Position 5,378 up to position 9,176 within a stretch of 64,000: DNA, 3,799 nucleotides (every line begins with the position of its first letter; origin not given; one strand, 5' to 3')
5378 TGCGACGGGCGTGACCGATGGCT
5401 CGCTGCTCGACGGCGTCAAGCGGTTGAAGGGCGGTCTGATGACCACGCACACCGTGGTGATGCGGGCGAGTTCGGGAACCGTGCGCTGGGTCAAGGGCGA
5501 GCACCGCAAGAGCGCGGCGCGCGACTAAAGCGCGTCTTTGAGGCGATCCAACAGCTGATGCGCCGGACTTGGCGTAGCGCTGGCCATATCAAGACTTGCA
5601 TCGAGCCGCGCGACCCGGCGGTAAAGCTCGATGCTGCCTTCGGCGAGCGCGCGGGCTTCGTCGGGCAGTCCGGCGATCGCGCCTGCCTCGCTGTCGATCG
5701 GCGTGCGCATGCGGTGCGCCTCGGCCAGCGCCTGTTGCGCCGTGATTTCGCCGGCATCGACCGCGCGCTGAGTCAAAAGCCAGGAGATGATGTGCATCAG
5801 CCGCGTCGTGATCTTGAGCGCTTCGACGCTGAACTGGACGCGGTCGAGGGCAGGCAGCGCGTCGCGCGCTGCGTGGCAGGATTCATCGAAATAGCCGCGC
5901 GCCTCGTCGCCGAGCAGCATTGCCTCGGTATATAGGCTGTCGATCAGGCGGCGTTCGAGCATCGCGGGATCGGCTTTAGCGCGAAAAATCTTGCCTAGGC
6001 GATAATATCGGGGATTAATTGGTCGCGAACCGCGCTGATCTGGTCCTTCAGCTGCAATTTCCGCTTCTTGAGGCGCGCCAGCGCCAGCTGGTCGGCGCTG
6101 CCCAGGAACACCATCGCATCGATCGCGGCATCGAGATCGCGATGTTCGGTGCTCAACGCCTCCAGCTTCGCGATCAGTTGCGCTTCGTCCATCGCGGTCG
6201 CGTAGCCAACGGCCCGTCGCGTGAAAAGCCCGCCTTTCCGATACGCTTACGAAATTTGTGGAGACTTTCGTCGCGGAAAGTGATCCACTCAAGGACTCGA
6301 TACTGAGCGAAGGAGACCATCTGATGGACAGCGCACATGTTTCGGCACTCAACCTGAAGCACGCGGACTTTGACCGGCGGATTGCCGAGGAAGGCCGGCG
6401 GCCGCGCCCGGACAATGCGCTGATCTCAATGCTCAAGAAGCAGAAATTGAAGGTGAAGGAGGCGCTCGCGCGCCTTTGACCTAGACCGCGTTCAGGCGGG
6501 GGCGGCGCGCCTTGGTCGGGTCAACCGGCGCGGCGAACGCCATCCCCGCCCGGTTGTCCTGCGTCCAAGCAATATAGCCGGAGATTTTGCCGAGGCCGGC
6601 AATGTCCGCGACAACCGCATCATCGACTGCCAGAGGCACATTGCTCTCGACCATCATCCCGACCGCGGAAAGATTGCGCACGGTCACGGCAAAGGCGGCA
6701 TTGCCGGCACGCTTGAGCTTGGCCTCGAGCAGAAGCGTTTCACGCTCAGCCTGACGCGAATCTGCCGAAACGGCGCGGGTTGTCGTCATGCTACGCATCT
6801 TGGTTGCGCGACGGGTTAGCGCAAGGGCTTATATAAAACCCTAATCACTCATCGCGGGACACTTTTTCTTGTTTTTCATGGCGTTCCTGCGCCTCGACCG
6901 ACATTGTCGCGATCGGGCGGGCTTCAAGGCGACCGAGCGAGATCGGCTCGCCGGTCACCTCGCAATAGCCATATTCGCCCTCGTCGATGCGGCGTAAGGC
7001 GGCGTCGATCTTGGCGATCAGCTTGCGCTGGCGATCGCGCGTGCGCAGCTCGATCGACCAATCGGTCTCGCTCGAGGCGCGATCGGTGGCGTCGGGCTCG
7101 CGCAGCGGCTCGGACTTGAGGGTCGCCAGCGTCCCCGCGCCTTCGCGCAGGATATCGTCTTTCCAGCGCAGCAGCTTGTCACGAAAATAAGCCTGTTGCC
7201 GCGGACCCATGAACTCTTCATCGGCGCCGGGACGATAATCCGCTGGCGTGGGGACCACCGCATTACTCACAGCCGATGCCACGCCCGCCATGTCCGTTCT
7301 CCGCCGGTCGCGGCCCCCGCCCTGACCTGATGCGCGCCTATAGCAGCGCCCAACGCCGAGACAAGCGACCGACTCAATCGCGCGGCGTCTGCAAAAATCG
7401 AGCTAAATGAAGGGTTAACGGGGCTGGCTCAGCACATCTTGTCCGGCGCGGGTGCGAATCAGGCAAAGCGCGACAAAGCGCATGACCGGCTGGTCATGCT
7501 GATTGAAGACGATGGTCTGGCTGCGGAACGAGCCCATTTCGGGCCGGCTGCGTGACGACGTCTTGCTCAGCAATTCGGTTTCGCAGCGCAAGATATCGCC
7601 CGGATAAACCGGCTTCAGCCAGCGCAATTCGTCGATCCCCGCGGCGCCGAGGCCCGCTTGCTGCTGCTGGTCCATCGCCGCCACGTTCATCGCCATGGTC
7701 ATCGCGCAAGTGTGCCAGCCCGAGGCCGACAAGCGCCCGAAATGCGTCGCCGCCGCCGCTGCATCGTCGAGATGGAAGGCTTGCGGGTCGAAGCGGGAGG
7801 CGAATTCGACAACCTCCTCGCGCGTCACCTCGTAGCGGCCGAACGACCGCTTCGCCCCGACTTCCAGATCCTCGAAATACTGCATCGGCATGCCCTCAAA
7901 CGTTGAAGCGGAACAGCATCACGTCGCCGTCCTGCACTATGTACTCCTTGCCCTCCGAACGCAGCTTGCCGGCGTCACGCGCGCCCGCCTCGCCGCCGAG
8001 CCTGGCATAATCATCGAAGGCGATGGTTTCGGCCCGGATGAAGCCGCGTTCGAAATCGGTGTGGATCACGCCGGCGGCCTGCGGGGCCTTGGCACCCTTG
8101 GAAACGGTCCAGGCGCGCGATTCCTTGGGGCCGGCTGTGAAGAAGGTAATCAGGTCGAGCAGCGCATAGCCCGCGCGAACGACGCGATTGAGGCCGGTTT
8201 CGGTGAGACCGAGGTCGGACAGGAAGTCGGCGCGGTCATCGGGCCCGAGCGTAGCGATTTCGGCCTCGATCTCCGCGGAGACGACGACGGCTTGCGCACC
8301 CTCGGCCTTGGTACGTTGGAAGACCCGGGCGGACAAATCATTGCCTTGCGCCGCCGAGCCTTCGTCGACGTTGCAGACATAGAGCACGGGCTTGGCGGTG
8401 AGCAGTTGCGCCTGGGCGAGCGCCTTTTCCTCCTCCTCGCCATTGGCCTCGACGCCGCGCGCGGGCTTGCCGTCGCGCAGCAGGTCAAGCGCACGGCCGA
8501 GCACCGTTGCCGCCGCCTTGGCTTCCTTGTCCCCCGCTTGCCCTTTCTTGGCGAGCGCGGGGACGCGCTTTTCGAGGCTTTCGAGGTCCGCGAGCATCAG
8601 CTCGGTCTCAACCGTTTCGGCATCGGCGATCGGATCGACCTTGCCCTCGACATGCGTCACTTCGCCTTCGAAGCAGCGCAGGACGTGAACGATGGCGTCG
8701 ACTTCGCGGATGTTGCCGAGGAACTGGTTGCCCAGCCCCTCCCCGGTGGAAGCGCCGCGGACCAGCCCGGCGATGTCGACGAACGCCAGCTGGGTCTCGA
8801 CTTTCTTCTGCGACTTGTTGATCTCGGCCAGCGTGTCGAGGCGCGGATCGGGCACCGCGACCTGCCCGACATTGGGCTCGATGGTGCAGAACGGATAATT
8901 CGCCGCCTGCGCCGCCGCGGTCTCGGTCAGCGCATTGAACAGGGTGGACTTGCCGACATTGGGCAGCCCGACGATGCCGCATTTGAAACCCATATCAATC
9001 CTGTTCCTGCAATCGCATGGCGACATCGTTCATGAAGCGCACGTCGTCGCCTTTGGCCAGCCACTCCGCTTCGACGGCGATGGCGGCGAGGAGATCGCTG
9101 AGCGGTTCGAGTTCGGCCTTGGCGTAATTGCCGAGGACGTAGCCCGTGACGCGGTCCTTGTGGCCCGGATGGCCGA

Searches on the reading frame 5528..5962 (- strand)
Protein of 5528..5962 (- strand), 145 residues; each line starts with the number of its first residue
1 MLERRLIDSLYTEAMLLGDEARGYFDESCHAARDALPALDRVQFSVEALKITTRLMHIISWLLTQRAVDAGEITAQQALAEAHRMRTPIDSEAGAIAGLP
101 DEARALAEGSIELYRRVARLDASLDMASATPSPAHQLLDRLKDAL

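Call 86: search_protein_families(library=ncbifam, proteins=[window:5528-5962:-], max_evalue=0.001)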
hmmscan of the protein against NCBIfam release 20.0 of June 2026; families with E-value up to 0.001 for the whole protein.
window:5528-5962:- (145 aa): 1 family
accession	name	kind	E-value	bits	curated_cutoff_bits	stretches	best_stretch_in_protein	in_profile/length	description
NF051867.1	ProtaseAdptRcdA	equivalog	1.1e-24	87.1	170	1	6-144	11-156/158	protease adaptor protein RcdA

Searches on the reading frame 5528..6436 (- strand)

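Call 51: search_protein_families(library=pfam, proteins=[window:5528-6436:-], max_evalue=0.00001)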
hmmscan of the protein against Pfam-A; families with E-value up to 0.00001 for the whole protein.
window:5528-6436:- (303 aa): 1 family
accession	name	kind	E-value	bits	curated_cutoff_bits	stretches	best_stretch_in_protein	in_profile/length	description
PF07323.17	DUF1465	-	2.5e-40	138.3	25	1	159-302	4-152/153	Protein of unknown function (DUF1465)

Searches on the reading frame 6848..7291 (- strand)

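Call 86: search_protein_families(library=ncbifam, proteins=[window:6848-7291:-], max_evalue=0.001)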
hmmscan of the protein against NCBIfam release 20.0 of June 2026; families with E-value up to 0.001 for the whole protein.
window:6848-7291:- (148 aa): 4 families
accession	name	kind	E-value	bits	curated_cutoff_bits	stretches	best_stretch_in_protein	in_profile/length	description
TIGR02420.1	dksA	equivalog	1.5e-40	138.1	115.5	1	28-137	1-110/110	RNA polymerase-binding protein DksA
NF008045.0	PRK10778.1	equivalog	6.3e-27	94.7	289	1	16-143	20-147/151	RNA polymerase-binding protein DksA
NF033459.1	DksA_like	equivalog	6.1e-16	58.7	105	1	35-141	5-112/113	RNA polymerase-binding protein DksA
TIGR02890.1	bacill_yteA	subfamily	6.5e-15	55.6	134.4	1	69-143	48-122/159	regulatory protein, yteA family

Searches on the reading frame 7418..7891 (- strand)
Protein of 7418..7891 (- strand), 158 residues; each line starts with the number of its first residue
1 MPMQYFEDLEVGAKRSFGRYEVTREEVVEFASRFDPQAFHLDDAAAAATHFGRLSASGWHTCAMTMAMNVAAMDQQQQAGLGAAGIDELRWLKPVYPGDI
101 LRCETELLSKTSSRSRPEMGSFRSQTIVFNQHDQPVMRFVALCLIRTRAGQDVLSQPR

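Call 51: search_protein_families(library=pfam, proteins=[window:7418-7891:-], max_evalue=0.00001)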
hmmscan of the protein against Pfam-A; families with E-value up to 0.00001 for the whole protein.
window:7418-7891:- (158 aa): 2 families
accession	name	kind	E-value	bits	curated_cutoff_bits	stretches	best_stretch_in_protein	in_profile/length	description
PF01575.25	MaoC_dehydratas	-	1.3e-14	54.3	27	1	12-116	7-110/123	MaoC like domain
PF13452.11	FAS1_DH_region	-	9.1e-09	36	22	1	11-138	3-131/132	FAS1-like, dehydratase domain region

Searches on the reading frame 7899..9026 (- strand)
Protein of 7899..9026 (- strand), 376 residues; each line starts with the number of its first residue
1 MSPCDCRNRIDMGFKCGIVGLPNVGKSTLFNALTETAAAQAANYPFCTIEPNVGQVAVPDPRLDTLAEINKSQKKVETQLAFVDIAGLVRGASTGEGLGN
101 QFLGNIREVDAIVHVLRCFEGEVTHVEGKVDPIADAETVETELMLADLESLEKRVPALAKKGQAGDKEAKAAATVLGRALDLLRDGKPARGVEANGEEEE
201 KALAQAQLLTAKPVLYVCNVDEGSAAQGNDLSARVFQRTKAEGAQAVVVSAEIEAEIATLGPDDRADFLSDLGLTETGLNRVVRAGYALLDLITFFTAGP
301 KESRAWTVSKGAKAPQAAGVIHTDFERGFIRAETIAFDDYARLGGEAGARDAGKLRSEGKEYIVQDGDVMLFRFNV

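Call 51: search_protein_families(library=pfam, proteins=[window:7899-9026:-], max_evalue=0.00001)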
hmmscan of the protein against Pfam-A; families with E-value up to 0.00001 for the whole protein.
window:7899-9026:- (376 aa): 3 families
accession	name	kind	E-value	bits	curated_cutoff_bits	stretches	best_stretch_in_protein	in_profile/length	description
PF06071.19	YchF-GTPase_C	-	3.7e-39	133.2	27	1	292-375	1-84/84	Protein of unknown function (DUF933)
PF01926.29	MMR_HSR1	-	2.6e-22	79.5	21.9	1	16-133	2-99/113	50S ribosome-binding GTPase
PF02421.24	FeoB_N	-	4.5e-08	33.2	27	1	16-58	3-44/156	Ferrous iron transport protein B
